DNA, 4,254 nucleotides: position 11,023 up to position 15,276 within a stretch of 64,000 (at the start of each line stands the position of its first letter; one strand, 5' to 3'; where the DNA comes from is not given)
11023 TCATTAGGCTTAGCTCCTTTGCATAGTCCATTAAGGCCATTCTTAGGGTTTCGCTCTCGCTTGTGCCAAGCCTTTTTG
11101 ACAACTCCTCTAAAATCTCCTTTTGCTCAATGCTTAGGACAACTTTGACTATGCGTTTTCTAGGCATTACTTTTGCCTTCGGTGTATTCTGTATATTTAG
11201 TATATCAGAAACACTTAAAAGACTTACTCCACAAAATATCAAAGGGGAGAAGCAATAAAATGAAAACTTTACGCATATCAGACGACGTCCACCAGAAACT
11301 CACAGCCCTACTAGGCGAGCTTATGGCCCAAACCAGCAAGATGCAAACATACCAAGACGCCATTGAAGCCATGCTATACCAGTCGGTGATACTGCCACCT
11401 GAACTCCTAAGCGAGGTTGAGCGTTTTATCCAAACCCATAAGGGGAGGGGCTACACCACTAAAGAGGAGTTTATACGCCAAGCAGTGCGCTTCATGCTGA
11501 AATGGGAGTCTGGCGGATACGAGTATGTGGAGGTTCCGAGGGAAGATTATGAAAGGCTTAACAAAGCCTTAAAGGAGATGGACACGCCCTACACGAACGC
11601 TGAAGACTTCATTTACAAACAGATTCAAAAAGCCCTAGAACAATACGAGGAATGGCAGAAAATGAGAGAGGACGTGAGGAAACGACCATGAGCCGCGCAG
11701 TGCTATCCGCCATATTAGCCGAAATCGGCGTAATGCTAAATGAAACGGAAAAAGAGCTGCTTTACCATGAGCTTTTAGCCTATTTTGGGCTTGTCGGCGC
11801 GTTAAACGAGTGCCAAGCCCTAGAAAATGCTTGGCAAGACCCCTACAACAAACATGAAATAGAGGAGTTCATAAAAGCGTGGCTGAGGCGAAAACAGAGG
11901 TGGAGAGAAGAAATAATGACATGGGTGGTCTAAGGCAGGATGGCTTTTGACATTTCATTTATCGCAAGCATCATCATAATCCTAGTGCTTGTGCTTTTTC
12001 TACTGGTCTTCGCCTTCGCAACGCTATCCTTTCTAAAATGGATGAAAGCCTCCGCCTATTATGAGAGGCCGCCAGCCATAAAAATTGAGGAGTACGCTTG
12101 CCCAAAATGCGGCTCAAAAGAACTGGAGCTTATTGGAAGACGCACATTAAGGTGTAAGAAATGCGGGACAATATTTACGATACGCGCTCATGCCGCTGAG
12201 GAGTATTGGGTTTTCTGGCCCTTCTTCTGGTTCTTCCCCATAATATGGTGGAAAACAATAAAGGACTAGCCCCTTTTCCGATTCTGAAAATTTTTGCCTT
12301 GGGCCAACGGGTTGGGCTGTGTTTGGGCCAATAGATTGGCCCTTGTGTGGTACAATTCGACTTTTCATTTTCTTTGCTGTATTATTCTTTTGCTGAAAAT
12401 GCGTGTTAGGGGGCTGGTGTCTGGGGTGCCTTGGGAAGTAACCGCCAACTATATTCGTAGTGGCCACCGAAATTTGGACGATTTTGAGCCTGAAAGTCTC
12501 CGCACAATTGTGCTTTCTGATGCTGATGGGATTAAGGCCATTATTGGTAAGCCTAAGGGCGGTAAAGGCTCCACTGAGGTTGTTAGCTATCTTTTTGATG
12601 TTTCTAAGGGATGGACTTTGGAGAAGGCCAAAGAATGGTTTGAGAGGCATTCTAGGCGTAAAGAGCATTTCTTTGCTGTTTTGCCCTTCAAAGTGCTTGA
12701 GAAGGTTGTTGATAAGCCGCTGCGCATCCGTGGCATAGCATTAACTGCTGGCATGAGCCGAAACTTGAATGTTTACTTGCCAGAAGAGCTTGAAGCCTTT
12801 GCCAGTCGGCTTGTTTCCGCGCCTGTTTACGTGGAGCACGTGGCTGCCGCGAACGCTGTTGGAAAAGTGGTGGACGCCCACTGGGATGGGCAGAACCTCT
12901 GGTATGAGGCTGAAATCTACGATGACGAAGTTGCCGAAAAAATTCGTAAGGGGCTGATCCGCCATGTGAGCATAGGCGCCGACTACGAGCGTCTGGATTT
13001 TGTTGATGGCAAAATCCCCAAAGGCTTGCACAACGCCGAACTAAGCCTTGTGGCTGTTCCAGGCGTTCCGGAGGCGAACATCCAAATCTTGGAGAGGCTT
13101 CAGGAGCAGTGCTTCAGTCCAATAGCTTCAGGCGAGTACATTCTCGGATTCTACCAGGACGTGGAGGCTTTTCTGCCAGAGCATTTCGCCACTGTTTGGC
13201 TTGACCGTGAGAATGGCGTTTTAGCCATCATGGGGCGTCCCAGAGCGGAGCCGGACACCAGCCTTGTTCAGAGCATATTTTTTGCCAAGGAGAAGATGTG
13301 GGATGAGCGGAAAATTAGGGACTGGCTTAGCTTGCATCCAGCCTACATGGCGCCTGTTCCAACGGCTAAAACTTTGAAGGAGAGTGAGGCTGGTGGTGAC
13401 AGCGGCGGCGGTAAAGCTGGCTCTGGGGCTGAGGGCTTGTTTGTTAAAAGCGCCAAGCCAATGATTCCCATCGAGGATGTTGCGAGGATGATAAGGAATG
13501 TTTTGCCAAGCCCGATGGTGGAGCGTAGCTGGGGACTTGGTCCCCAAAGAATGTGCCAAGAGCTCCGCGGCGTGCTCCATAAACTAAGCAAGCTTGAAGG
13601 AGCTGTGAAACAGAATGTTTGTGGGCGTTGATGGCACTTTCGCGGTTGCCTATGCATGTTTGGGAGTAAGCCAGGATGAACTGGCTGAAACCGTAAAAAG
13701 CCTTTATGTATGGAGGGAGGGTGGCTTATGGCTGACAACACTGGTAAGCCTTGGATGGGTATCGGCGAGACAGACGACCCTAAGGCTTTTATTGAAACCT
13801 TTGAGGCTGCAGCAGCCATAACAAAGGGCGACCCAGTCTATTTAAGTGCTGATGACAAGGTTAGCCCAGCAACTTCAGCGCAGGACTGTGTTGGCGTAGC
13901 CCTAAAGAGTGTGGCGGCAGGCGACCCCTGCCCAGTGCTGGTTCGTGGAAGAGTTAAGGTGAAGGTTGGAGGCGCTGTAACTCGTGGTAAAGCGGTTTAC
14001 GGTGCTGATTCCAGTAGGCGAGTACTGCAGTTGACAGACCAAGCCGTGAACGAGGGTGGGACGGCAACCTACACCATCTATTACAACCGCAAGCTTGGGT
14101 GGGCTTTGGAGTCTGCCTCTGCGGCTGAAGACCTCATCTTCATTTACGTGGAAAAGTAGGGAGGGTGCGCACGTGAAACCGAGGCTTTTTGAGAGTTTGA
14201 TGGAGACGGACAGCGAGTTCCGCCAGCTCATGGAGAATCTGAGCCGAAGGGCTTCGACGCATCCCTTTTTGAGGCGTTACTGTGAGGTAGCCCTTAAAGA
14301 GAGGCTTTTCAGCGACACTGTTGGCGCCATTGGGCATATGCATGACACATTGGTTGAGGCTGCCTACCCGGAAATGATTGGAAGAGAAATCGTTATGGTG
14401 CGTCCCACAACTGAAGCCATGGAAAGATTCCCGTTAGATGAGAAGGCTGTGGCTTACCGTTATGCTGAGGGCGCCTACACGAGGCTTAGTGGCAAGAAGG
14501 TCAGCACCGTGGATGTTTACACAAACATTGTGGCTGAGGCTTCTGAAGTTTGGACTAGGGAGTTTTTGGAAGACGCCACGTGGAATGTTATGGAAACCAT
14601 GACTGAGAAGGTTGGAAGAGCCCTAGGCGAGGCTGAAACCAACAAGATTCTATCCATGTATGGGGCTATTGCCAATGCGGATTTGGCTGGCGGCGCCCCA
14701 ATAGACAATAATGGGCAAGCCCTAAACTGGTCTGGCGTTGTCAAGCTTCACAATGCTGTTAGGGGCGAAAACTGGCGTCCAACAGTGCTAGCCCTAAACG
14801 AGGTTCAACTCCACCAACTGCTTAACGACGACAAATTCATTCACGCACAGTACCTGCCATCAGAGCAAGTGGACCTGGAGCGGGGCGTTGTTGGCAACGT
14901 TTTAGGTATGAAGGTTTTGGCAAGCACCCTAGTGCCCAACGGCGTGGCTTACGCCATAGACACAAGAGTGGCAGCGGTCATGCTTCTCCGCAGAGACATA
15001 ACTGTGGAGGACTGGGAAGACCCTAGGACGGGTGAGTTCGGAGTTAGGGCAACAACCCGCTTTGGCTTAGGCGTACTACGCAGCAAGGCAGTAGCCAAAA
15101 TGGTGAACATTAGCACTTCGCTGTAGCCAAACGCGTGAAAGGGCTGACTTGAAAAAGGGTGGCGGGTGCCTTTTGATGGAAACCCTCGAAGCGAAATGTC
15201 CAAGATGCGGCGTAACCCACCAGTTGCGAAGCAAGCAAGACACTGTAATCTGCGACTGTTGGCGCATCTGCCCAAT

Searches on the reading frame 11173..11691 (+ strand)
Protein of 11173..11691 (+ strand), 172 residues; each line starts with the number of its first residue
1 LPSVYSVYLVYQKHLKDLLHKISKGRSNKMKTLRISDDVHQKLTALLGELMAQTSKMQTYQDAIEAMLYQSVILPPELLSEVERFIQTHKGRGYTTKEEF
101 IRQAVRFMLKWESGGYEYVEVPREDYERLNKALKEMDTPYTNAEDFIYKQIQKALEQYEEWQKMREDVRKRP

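Call 46: search_protein_families(library=pfam, proteins=[window:11173-11691:+], max_evalue=0.001)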
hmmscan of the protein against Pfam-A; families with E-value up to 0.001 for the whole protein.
window:11173-11691:+ (172 aa): 1 family
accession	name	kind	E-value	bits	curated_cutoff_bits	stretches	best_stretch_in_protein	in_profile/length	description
PF20400.3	BAR_4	-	0.00049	20.4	27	0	128-167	123-162/192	BAR-like domain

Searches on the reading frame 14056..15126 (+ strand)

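Call 46: search_protein_families(library=pfam, proteins=[window:14056-15126:+], max_evalue=0.001)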
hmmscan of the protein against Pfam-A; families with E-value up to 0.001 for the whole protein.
window:14056-15126:+ (356 aa): 1 family
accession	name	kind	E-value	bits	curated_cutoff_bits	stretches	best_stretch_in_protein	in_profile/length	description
PF05065.19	Phage_capsid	-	6.2e-07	29.5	24.2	1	110-350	24-279/280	Phage capsid family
